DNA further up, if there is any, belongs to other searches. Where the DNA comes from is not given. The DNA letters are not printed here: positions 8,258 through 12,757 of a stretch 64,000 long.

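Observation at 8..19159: More than 18 kb RHS polymorphic toxin gene with an unassigned C-terminal toxin domain and an FGE-sulfatase-domain candidate immunity gene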

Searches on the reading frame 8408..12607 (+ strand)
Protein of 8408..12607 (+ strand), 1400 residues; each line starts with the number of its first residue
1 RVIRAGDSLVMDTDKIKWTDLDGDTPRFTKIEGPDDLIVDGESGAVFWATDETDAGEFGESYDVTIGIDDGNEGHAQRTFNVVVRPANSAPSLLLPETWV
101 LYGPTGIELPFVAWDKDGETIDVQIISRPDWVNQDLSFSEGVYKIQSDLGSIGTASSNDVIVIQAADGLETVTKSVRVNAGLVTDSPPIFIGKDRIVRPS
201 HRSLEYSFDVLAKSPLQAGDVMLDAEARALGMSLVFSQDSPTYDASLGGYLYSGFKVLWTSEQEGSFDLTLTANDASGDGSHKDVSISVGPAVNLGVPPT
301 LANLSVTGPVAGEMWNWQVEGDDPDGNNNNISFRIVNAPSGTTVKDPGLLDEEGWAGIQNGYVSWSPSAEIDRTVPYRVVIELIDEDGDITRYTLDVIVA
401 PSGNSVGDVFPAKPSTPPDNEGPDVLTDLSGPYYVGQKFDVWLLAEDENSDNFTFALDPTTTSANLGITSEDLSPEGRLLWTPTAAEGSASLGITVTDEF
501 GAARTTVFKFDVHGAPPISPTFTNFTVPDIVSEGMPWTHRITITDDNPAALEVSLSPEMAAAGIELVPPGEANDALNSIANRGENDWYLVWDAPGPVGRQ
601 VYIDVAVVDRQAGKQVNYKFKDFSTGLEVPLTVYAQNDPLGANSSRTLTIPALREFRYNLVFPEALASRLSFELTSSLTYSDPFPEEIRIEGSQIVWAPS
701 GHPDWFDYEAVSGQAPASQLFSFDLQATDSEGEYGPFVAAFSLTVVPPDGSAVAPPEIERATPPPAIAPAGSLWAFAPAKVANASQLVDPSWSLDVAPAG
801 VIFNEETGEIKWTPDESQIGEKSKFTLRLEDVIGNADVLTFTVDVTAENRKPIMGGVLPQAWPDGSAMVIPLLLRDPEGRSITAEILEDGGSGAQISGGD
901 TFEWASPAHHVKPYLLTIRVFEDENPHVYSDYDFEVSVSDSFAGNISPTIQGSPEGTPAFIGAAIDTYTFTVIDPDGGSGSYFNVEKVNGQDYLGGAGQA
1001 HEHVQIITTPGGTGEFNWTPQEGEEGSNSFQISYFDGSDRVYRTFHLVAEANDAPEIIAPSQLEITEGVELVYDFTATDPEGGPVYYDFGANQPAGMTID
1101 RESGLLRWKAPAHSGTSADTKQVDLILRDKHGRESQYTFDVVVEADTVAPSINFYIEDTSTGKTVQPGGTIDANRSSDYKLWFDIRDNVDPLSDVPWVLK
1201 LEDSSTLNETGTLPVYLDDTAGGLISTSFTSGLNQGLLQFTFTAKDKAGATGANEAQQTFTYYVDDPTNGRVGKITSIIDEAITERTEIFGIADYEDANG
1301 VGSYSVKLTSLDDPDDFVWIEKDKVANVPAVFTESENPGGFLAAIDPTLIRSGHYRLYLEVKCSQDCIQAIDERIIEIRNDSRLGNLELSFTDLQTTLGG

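Call 79: search_protein_families(library=ncbifam, proteins=[window:8408-12607:+], max_evalue=0.01)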
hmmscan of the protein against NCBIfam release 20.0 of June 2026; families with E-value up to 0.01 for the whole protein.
window:8408-12607:+ (1400 aa): 2 families
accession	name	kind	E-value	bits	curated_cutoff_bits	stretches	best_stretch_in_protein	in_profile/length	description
NF012211.1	tand_rpt_95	domain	4.8e-08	32.9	90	0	799-855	39-94/98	tandem-95 repeat protein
NF038112.1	myxo_dep_M36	subfamily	0.00012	19.4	1500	0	788-982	1319-1508/1604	myxosortase-dependent M36 family metallopeptidase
